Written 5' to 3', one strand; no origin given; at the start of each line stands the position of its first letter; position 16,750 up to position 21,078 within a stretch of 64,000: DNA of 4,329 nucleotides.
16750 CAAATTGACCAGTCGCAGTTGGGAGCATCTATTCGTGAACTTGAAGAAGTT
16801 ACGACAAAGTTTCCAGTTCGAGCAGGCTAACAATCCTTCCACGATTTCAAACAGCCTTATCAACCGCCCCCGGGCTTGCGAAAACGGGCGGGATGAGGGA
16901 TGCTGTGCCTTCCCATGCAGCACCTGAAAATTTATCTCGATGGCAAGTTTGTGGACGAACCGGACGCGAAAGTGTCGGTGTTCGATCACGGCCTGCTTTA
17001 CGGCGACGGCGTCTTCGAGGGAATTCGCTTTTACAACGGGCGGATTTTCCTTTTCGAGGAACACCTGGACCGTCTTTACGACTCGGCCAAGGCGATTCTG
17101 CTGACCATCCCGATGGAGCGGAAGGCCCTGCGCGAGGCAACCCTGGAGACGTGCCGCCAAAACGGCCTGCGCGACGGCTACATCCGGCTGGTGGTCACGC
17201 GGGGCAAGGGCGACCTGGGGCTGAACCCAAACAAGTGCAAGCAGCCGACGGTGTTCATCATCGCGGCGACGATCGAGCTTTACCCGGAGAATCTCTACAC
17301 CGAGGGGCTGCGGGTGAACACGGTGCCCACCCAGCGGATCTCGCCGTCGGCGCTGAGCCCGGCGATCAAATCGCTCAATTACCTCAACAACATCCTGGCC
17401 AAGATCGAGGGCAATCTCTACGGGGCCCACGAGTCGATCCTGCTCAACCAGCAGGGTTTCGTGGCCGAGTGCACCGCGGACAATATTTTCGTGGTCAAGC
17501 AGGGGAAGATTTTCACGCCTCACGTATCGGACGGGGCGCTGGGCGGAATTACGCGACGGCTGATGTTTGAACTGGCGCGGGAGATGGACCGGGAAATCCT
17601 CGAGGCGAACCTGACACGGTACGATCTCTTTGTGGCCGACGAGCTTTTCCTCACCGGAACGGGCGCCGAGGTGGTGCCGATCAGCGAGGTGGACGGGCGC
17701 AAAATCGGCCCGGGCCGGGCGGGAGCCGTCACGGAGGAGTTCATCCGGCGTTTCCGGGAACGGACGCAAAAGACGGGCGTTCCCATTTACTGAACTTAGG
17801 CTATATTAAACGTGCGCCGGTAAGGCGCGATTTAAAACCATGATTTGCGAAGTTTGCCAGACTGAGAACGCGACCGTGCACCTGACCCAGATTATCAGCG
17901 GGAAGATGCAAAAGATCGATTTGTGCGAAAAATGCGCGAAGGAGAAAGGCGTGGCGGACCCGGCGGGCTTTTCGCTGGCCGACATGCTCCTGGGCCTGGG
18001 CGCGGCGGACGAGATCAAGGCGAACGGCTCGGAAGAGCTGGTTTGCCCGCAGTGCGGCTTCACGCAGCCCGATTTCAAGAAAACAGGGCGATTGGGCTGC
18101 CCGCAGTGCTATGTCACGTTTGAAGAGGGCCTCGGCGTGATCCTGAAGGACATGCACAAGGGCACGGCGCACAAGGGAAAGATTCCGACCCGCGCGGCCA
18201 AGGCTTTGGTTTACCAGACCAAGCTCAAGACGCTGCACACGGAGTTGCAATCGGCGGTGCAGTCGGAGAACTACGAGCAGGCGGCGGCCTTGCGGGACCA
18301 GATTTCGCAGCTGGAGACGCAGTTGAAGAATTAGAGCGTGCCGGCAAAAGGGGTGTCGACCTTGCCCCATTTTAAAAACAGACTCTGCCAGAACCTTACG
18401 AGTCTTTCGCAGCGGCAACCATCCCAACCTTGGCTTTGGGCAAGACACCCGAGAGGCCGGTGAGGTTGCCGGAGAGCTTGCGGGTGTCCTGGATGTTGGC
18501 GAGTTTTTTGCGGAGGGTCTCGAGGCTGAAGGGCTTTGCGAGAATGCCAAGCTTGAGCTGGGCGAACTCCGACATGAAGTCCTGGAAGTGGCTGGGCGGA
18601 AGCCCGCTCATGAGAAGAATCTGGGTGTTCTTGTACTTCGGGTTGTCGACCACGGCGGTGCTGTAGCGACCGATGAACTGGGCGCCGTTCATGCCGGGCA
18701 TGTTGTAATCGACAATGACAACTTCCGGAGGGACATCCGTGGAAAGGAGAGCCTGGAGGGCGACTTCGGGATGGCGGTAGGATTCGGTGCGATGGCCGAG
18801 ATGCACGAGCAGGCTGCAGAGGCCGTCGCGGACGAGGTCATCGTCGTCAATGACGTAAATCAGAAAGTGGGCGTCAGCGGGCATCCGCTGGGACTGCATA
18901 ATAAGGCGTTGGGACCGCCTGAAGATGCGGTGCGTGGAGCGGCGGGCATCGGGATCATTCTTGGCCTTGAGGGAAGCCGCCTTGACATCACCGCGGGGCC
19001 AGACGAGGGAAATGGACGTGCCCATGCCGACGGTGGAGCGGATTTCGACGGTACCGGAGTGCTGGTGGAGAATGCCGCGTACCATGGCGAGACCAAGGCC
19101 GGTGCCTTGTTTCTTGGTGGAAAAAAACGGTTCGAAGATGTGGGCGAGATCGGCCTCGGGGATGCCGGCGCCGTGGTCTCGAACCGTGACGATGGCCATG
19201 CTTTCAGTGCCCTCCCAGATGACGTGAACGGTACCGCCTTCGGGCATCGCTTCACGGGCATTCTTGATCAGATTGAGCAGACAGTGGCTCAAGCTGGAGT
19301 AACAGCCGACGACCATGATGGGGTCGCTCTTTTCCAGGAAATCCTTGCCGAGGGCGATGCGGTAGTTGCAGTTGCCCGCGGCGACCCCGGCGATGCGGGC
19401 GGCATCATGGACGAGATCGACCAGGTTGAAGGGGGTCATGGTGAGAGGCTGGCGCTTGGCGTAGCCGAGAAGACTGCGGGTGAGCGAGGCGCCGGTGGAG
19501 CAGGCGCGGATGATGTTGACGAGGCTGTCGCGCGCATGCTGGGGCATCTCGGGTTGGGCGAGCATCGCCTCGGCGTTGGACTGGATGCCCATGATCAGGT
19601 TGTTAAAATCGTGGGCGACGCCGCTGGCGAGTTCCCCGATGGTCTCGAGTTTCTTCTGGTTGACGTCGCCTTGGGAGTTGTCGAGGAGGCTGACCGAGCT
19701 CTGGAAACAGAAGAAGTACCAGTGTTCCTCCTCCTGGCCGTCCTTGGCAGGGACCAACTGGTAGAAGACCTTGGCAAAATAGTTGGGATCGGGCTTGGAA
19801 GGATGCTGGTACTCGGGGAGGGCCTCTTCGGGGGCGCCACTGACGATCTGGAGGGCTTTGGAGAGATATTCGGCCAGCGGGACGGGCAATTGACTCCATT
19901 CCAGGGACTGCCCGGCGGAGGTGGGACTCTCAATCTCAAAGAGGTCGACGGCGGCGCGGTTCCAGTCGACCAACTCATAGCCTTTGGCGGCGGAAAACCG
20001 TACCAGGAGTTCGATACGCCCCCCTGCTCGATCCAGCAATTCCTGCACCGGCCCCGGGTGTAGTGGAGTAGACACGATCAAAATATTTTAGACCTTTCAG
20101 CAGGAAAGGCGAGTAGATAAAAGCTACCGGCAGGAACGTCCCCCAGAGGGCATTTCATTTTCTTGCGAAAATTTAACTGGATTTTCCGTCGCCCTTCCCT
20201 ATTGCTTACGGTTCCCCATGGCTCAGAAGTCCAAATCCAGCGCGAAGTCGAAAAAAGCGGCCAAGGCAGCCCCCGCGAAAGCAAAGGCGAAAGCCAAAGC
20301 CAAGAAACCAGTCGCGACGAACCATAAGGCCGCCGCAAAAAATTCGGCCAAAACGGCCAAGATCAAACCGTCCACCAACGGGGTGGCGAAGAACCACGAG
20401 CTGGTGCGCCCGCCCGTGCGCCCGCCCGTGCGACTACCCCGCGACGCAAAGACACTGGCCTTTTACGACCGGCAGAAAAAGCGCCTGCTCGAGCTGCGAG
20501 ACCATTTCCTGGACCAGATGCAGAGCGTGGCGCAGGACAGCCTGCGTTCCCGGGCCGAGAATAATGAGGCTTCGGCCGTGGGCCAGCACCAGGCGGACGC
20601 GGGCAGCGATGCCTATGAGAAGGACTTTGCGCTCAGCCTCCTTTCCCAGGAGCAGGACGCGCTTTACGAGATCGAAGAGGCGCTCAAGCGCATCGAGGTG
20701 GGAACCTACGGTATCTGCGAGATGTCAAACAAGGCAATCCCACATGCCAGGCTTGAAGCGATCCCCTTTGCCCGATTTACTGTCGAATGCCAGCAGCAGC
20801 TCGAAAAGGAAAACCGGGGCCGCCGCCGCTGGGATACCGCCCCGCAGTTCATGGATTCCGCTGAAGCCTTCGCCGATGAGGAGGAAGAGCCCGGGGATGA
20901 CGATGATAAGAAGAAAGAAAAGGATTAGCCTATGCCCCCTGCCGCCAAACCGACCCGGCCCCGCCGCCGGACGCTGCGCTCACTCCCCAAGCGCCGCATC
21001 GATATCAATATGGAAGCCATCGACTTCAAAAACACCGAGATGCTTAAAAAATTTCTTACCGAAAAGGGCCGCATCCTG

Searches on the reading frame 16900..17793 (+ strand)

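Call 25: search_protein_families(library=pfam, proteins=[window:16900-17793:+], max_evalue=0.001)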
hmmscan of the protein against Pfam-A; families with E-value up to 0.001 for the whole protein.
window:16900-17793:+ (297 aa): 1 family
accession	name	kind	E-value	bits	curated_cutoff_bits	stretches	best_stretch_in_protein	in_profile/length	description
PF01063.24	Aminotran_4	-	5.5e-57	193.6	28.5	1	37-264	1-223/223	Amino-transferase class IV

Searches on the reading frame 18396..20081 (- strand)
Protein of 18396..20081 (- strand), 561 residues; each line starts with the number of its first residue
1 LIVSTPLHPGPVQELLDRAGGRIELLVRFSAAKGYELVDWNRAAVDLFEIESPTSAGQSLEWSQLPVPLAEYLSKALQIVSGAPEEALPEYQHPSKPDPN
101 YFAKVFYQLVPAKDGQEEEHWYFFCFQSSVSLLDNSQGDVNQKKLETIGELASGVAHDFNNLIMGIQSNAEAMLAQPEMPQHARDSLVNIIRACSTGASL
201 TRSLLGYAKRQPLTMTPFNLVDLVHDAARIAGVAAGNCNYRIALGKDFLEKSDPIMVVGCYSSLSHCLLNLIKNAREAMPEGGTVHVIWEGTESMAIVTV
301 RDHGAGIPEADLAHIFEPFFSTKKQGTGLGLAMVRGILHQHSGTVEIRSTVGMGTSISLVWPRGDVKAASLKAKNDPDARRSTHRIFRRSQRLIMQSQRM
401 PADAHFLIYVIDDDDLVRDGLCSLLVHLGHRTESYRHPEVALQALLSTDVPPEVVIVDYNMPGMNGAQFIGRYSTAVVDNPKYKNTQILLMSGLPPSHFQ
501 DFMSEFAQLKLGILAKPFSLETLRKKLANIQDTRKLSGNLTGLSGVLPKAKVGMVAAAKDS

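Call 25: search_protein_families(library=pfam, proteins=[window:18396-20081:-], max_evalue=0.001)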
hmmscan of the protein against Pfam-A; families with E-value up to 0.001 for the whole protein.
window:18396-20081:- (561 aa): 4 families
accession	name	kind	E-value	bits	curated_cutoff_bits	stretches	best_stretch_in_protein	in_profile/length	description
PF02518.31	HATPase_c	-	9.5e-24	84.4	26.4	1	263-363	5-109/111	Histidine kinase-, DNA gyrase B-, and HSP90-like ATPase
PF00072.30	Response_reg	-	2.8e-09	37.6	30.2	1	408-527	1-110/111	Response regulator receiver domain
PF00512.31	HisKA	-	5.7e-06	26.7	26.9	1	149-211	3-64/66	His Kinase A (phospho-acceptor) domain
PF13581.12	HATPase_c_2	-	0.00024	21.6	27.4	1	269-361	41-127/127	Histidine kinase-like ATPase domain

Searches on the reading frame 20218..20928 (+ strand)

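Call 25: search_protein_families(library=pfam, proteins=[window:20218-20928:+], max_evalue=0.001)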
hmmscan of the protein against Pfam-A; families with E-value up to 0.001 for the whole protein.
window:20218-20928:+ (236 aa): 1 family
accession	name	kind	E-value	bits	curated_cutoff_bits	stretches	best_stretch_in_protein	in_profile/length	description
PF01258.23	zf-dskA_traR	-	1.3e-09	38.3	24.9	1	162-197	1-36/36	Prokaryotic dksA/traR C4-type zinc finger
